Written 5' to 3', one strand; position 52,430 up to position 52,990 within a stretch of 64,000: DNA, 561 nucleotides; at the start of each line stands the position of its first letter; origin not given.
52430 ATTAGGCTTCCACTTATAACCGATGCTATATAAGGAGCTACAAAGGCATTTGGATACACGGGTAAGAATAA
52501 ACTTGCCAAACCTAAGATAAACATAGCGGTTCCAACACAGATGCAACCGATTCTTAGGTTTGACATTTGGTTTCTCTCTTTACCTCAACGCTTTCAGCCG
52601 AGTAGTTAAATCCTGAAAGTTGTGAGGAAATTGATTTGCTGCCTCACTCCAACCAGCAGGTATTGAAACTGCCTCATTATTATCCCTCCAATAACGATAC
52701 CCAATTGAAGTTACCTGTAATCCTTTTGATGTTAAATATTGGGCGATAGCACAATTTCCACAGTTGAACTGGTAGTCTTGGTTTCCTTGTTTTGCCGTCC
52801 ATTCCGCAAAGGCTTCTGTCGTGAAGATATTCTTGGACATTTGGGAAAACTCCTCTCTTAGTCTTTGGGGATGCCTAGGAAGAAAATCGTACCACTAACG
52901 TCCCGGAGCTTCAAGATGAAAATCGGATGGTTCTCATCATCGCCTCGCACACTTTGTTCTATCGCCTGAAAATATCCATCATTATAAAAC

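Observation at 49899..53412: GC-rich cassette (secreted protein plus MSKNIF-family small protein) present in two copies at distant loci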

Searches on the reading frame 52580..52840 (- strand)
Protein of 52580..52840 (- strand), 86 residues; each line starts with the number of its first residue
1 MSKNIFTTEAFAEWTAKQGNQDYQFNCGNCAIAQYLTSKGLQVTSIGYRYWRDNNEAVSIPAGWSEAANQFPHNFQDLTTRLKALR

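Call 5: search_protein_families(library=pfam, max_evalue=0.1, proteins=[window:52580-52840:-])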
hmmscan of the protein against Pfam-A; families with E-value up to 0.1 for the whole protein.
window:52580-52840:- (86 aa): 2 families
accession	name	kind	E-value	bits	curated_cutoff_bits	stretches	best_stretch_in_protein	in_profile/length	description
PF10738.15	Lpp-LpqN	-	0.012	15.5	22.4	1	30-75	3-49/174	Probable lipoprotein LpqN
PF13998.11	MgrB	-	0.052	14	27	1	20-36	11-27/29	MgrB protein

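Call 6: search_protein_families(library=phrogs, max_evalue=0.01, proteins=[window:52580-52840:-])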
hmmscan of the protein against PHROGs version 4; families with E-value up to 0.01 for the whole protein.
window:52580-52840:- (86 aa): 0 families

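Call 8: search_dna_similar(query=window:52580-52840:-, collection=phages, mode=protein, max_evalue=0.01, max_rows=40)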
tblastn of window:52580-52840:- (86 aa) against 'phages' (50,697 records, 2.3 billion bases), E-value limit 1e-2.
No match.

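Call 13: find_homologous_proteins(query=window:52580-52840:-, max_evalue=0.001)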
Query window:52580-52840:- (86 aa): 1 proteins with E <= 0.001 among 1 candidates.
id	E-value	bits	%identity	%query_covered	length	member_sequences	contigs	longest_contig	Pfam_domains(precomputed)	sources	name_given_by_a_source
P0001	2.8e-53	195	100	100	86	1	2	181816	-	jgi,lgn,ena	-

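Call 14: find_related_loci(query=window:52580-52840:-, collection=viral_contigs, flank=10000)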
Query window:52580-52840:- (86 aa) in viral_contigs; peptide patterns used: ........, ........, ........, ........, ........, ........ (x = any residue, [..] = any of these).
4 stretches matched a pattern, but none encodes a relative of the query by tblastn (E <= 1e-3).

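Call 16: find_encoding_contigs(protein=P0001, flank=10000, max_places=6)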
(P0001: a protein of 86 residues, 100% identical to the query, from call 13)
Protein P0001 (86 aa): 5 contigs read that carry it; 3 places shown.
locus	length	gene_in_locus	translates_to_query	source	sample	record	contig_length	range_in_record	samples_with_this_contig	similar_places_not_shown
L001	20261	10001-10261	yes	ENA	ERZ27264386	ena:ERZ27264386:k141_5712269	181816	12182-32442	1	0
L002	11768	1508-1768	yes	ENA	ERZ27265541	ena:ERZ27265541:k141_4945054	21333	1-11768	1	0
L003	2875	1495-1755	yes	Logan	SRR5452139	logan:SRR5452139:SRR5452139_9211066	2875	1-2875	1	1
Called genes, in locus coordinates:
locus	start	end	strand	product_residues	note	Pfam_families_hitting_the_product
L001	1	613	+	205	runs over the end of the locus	-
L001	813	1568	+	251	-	PF00112:Peptidase_C1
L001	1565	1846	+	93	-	-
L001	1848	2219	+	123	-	-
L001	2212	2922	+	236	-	-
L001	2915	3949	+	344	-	-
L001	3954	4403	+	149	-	-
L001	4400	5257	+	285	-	PF03420:Peptidase_S77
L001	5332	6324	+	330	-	PF25623:T4_CASP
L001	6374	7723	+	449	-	PF07068:Gp23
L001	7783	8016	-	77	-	-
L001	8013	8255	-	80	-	-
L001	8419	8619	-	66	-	-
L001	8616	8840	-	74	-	-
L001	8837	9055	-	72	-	-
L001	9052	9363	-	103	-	PF19698:DUF6197 (faint)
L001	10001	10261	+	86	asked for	-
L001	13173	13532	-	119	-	PF19698:DUF6197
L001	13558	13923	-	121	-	PF19698:DUF6197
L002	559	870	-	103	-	PF19698:DUF6197 (faint)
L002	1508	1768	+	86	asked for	-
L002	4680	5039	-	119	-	PF19698:DUF6197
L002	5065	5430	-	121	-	PF19698:DUF6197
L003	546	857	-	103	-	PF19698:DUF6197 (faint)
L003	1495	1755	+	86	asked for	-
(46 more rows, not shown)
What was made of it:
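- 48861..55117 (.): Whole accessory island between the tail-tube-like gene (48315-48860) and the major capsid gene (55118-56467). It holds about 17 small genes in at least five alternating-strand blocks, including three DUF6197 paralogs (48918-49283, 49309-49668, 53478-53789). Gene table in call 16.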

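Call 28: search_protein_representatives(alignment_id=A1)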
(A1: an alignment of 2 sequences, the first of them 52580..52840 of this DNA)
Query: 2 sequences, 95 profile positions. Proteins with E-value up to 0.001 (for the whole library): 96; up to 1e-10: 7; up to 1e-30: 1. The best 96 are listed.
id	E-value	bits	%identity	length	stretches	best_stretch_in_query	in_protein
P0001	3.0e-44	165.5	-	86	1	1-95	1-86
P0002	3.0e-26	107.8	-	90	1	1-92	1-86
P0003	2.0e-23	98.7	-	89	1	1-94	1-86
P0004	8.9e-20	87.0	-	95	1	1-93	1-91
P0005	1.2e-15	73.8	-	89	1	1-92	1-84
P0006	4.6e-15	71.9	-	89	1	1-76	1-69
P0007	4.5e-12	62.3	-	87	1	1-93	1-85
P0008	4.1e-10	56.0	-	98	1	1-86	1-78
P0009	1.1e-09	54.6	-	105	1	1-75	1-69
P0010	2.2e-09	53.7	-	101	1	1-90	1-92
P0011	4.5e-09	52.7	-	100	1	4-93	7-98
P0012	4.7e-09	52.6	-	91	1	4-93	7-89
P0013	5.1e-09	52.5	-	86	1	3-93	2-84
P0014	5.5e-09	52.4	-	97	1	4-93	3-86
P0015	9.6e-09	51.7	-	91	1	1-93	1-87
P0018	1.4e-08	51.1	-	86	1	4-93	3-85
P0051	1.0e-05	41.9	-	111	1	3-77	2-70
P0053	1.0e-05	41.9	-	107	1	1-80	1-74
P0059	1.7e-05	41.2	-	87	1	10-92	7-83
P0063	5.2e-05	39.7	-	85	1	9-92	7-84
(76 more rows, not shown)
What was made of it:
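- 52580..52840 (-): MSKNIF paralog 2 (86 aa), a cytoplasmic small alpha/beta protein. It is a member of a family with 96 representative hits (call 28).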

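Call 30: search_protein_families(library=pfam, alignment_id=A3, max_evalue=0.01)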
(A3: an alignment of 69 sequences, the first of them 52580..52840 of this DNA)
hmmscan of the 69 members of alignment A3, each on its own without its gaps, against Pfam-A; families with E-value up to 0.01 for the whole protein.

A. member 1, window:52580-52840:- (86 aa): 0 families

B. families by the number of members that match (of 69 scanned): 2 families
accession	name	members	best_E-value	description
PF10738.15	Lpp-LpqN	2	0.0048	Probable lipoprotein LpqN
PF08452.15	DNAP_B_exo_N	1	0.0018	DNA polymerase family B exonuclease domain, N-terminal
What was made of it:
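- Closest known: Pfam DUF6197. Different: No family member hits PF19698 (call 30).
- Tried and rejected: They are below threshold and not shared by the family (calls 5, 30), so they were rejected.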

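Call 31: search_solved_structures(query=A3, max_evalue=1)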
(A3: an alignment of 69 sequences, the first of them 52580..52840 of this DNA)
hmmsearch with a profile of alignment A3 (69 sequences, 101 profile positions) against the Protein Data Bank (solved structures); distinct sequences matched with E-value up to 1: 4.
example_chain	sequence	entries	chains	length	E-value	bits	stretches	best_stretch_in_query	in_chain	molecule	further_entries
4jq5_A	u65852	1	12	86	0.46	13.8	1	54-94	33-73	Nucleoporin p58/p45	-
4jo9_B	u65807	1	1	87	0.47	13.8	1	54-94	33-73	Nucleoporin p58/p45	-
2osz_A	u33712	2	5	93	0.5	13.7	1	54-94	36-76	Nucleoporin p58/p45 | Nucleoporin Nup58/Nup45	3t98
4jo7_E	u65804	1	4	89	0.5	13.7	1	54-94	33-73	Nucleoporin p58/p45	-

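Call 35: search_protein_families(library=phrogs, alignment_id=A3, max_evalue=0.01)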
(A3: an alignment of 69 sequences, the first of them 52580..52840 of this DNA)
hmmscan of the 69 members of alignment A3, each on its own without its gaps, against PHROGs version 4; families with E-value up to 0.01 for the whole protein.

A. member 1, window:52580-52840:- (86 aa): 0 families

B. families by the number of members that match (of 69 scanned): 1 family
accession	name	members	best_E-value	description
phrog_28233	-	1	0.0075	-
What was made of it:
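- They are short, they have no annotated family, and no relatives were found in cultured phages (calls 8, 30, 35).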

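Call 36: find_homologous_proteins(query=A3, max_evalue=0.001)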
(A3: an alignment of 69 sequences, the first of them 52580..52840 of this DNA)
Query A3 (69 sequences) (86 aa, profile of the alignment): 9 proteins with E <= 0.001 among 536 candidates.
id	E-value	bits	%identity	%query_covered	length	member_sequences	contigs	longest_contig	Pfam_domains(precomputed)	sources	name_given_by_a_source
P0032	1.4e-24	104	28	77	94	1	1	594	-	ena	-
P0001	2.5e-23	100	100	100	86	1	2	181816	-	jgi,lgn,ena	-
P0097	1.1e-22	98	41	86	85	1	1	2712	-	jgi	jgi:hypothetical protein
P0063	1.1e-22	98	30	98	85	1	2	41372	-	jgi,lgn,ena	-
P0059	7.8e-22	95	32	84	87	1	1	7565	-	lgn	-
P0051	1.1e-18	85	32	77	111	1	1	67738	-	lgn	-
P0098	4.3e-14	70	32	63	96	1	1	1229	-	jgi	jgi:hypothetical protein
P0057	6.0e-14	70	24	98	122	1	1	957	-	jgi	jgi:hypothetical protein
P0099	1.6e-8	52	24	99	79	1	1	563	-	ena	-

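Call 37: find_encoding_contigs(protein=P0063, flank=8000, max_places=3)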
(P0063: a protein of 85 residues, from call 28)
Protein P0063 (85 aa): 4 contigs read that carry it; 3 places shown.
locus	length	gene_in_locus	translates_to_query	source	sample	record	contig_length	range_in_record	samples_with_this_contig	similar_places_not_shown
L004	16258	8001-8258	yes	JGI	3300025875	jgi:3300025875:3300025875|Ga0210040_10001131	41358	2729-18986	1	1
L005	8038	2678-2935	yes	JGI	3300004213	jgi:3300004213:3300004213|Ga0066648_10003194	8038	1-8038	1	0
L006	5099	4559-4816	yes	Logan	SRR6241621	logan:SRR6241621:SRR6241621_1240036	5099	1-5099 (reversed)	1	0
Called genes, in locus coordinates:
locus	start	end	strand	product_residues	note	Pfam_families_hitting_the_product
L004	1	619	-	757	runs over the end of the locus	PF16510:P22_portal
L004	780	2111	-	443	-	PF03237:Terminase_6N, PF17289:Terminase_6C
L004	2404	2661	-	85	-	-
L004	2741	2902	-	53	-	-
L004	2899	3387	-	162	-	-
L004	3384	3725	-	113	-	-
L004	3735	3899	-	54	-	-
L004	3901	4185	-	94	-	-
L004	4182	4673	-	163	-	-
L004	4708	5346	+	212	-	-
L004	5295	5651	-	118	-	PF05866:RusA (weak)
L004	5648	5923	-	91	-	-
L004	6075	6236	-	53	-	-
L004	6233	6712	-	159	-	-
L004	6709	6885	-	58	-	-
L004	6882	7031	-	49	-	-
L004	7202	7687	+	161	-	PF01381:HTH_3, PF13560:HTH_31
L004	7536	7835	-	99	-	-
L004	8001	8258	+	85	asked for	-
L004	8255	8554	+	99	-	-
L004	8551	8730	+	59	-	-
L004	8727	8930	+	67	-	-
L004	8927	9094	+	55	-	-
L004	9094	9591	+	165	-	PF05565:Sipho_Gp157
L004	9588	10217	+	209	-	PF04098:Rad52_Rad22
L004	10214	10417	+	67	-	-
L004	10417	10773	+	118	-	PF06147:DUF968 (weak)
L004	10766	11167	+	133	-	PF05772:NinB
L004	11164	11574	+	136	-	PF19698:DUF6197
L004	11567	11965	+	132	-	-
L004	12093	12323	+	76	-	-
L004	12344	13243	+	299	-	-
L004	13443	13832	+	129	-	-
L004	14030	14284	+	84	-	-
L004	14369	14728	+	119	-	-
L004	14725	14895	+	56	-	-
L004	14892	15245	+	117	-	-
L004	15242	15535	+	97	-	-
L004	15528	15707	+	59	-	-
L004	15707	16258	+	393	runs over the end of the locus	PF00589:Phage_integrase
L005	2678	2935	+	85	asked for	-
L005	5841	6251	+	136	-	PF19698:DUF6197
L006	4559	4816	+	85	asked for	-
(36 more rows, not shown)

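Call 38: find_encoding_contigs(protein=P0051, flank=8000, max_places=3)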
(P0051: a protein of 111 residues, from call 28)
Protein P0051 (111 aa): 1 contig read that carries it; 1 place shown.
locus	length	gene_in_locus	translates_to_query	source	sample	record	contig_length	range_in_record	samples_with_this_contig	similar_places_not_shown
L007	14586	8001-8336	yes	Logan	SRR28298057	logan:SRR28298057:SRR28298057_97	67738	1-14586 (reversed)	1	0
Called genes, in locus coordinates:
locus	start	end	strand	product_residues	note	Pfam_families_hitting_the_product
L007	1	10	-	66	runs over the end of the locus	PF01870:Hjc (weak)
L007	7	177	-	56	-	-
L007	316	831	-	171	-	-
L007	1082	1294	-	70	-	-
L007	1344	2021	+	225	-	PF00717:Peptidase_S24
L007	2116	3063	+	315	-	-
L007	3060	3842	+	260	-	PF02195:ParB_N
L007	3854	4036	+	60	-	-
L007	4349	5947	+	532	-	PF05731:TROVE, PF25045:vWA_Ro60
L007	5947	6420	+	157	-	-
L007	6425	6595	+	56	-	-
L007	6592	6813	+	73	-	-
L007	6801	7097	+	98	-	-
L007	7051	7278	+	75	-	-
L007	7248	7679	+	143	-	-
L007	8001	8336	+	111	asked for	-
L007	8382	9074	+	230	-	PF04404:ERF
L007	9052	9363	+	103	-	-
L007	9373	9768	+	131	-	-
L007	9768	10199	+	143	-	PF07105:DUF1367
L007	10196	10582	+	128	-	-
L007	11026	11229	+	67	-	-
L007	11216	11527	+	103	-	-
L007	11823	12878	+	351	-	PF00589:Phage_integrase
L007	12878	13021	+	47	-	-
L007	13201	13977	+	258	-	PF21748:UPF0150 (faint)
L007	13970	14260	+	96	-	-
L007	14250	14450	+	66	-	-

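Call 39: find_encoding_contigs(protein=P0059, flank=8000, max_places=3)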
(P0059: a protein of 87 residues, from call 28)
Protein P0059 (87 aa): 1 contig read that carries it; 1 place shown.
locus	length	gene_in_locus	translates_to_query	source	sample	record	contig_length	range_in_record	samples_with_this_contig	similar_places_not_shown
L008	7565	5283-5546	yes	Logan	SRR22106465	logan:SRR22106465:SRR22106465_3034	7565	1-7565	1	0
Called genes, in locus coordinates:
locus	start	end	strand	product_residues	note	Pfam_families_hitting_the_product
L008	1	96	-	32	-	?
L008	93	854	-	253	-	-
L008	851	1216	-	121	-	PF06356:DUF1064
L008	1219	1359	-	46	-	-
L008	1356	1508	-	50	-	-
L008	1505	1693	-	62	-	-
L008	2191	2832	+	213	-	PF00717:Peptidase_S24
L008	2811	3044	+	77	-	-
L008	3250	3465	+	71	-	-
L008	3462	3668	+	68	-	-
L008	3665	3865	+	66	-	-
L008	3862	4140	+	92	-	-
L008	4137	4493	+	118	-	-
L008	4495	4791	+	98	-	-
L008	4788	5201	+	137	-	-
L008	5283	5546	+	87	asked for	-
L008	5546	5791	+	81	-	-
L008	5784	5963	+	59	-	-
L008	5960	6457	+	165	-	PF05869:Dam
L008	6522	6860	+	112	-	-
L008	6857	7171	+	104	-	-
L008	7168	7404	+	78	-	-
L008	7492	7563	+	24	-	?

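Call 40: predict_structure(alignment_id=A3)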
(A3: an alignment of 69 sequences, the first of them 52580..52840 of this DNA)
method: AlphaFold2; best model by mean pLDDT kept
length: 86 residues; sequences in the alignment: 69
mean_pLDDT: 94.5   pTM: 0.85
mean pLDDT of the five models: 94.5, 94.2, 94.0, 93.5, 93.4
residues with pLDDT >= 90: 76; 70-90: 9; 50-70: 1; < 50: 0
segments of 3 or more residues with pLDDT < 50: none
pLDDT, mean of each block of 10 residues (from residue 1): 89 97 90 97 94 93 97 98 96
secondary structure, 60 per line:
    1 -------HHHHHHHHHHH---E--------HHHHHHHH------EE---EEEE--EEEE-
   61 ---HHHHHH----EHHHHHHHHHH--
elements in order: H8-18 H31-38 E50-53 E56-59 H64-69 H75-84
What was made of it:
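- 52580..52840 (-): AF2 pLDDT is 94.5 (call 40).
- AF2 pLDDT of 94.5 (call 40).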

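Call 47: fold_search(model_id=the predicted structure, library=viral)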
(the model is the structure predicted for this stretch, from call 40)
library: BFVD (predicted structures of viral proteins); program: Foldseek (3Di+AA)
matches with E <= 10: 97; with E <= 0.001: 1
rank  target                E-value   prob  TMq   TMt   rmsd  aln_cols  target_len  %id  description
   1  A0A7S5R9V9            8.2e-04  1.00  0.75  0.66   2.5        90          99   19  (no name in the UniProt tables at hand)
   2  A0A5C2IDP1            9.3e-01  0.08  0.23  0.21   7.7        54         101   17  (no name in the UniProt tables at hand)
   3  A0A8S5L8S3            1.9e+00  0.08  0.28  0.27   8.2        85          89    8  Uncharacterized protein [Siphoviridae sp. ctj7f2]
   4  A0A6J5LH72            2.0e+00  0.04  0.24  0.08  13.8        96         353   11  Helix-turn-helix domain containing protein [uncultured Caudovirales phage]
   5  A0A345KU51            2.1e+00  0.15  0.42  0.42   4.7        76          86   14  (no name in the UniProt tables at hand)
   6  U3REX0                2.1e+00  0.06  0.26  0.05   9.1        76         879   12  DNA-directed DNA polymerase (Fragment) [uncultured virus]
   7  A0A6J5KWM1            2.4e+00  0.06  0.28  0.34   6.3        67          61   19  Uncharacterized protein [uncultured Caudovirales phage]
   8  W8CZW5                2.6e+00  0.04  0.26  0.21   8.6        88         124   17  Uncharacterized protein [Erwinia phage PhiEaH1]
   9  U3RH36                2.7e+00  0.04  0.25  0.09   9.8        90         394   14  DNA-directed DNA polymerase (Fragment) [uncultured virus]
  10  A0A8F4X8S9            2.7e+00  0.02  0.22  0.17  17.0       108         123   16  RNA-dependent RNA polymerase (Fragment) [Rhizoctonia solani mitovirus 42]
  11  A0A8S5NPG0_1          2.9e+00  0.02  0.22  0.04  10.8        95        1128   15  Crystallin beta/gamma motif-containing protein [Myoviridae sp. ct2th6]
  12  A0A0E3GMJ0            3.1e+00  0.04  0.25  0.22  10.6        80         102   10  Uncharacterized protein [Enterobacteria phage JenP1]
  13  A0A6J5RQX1            3.1e+00  0.03  0.20  0.11  11.1        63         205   19  Uncharacterized protein [uncultured Caudovirales phage]
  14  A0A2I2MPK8            3.5e+00  0.07  0.38  0.22   9.5       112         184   10  Uncharacterized protein [Mycobacterium phage EniyanLRS]
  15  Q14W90                3.5e+00  0.04  0.24  0.11  11.1        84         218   14  ORF16 [Ranid herpesvirus 2]
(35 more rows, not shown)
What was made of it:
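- Tried and rejected: BFVD gave one unnamed 99-aa viral protein, A0A7S5R9V9 (E 8e-4, TM 0.75), probably a family member and uninformative (call 47).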

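Call 49: search_protein_families(library=padloc, max_evalue=0.01, proteins=[window:52580-52840:-])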
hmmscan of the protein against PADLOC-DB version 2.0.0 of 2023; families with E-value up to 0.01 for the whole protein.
window:52580-52840:- (86 aa): 0 families

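Call 50: search_protein_families(library=ncbifam, max_evalue=0.01, proteins=[window:52580-52840:-])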
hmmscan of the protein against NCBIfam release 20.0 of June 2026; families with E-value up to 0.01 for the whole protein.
window:52580-52840:- (86 aa): 0 families
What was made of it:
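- No annotated family matches: calls 30, 35, 49, 50.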

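Call 57: find_related_loci(query=P0002, collection=viral_contigs, flank=10000)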
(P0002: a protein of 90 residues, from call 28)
Query P0002 (90 aa) in viral_contigs; peptide patterns used: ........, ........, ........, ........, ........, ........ (x = any residue, [..] = any of these).
4 stretches matched a pattern, but none encodes a relative of the query by tblastn (E <= 1e-3).

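Call 58: find_related_loci(query=P0003, collection=viral_contigs, flank=10000)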
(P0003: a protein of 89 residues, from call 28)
Query P0003 (89 aa) in viral_contigs; peptide patterns used: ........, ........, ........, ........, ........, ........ (x = any residue, [..] = any of these).
3 stretches matched a pattern, but none encodes a relative of the query by tblastn (E <= 1e-3).

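Call 61: find_encoding_contigs(protein=P0002, flank=10000, max_places=4)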
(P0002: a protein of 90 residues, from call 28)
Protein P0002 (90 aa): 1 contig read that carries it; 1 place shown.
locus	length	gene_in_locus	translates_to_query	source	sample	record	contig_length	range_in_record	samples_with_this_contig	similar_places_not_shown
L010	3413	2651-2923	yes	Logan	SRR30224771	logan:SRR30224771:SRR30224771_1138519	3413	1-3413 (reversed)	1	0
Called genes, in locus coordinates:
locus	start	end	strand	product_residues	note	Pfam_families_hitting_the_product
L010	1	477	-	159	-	?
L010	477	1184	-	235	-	-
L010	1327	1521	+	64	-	-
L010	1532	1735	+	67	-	-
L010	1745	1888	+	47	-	-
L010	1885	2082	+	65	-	-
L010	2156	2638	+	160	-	-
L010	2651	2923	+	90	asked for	-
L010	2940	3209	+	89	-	-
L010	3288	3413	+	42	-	?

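Call 63: find_encoding_contigs(protein=P0003, flank=10000, max_places=4)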
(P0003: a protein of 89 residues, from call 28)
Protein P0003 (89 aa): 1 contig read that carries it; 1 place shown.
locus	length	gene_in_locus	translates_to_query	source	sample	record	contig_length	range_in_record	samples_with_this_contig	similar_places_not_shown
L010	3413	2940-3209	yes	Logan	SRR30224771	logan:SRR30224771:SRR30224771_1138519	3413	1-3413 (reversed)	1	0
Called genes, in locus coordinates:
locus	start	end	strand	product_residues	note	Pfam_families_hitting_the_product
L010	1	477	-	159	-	?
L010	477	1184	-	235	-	-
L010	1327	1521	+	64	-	-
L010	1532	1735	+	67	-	-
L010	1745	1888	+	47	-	-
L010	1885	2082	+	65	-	-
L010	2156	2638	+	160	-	-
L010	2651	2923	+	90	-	-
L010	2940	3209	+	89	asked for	-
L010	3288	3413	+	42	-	?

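Call 64: find_encoding_contigs(protein=P0004, flank=10000, max_places=4)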
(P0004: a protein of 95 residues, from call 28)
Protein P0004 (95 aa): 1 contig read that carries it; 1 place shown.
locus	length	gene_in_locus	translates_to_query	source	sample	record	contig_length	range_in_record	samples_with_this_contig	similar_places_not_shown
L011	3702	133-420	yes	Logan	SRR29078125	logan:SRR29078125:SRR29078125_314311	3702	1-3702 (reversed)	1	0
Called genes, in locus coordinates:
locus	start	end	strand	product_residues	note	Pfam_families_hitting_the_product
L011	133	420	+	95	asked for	-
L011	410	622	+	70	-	-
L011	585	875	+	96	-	-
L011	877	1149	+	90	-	-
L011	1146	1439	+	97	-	-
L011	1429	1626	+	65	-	-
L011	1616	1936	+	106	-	-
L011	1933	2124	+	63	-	-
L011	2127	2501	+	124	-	-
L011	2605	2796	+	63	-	-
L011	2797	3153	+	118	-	-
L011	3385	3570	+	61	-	-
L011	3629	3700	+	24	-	?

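Call 66: find_encoding_contigs(protein=P0005, flank=10000, max_places=4)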
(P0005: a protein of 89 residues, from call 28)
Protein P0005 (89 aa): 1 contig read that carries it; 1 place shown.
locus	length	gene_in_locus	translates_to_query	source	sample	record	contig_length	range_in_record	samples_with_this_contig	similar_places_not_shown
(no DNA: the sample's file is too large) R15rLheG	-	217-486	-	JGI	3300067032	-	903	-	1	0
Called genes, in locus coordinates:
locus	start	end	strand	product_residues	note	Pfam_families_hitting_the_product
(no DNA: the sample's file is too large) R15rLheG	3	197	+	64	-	?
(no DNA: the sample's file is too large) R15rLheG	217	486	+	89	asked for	-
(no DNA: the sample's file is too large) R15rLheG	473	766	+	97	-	-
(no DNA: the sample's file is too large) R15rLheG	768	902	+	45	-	?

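Call 67: find_encoding_contigs(protein=P0006, flank=10000, max_places=4)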
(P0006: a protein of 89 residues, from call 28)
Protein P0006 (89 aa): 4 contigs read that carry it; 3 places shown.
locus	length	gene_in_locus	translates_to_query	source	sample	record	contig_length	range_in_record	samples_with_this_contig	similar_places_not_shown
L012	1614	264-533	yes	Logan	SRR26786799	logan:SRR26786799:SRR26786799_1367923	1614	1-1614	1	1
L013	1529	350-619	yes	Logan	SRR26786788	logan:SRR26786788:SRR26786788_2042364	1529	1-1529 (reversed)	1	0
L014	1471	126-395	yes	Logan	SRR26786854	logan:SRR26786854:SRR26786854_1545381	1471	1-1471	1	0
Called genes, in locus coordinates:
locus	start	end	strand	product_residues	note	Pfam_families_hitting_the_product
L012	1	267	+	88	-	?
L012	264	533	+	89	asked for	-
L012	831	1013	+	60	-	-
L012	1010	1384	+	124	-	-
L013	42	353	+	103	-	-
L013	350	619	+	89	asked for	-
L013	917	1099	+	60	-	-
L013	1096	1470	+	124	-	-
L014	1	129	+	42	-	?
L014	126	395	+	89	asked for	-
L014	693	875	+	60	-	-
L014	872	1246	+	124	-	-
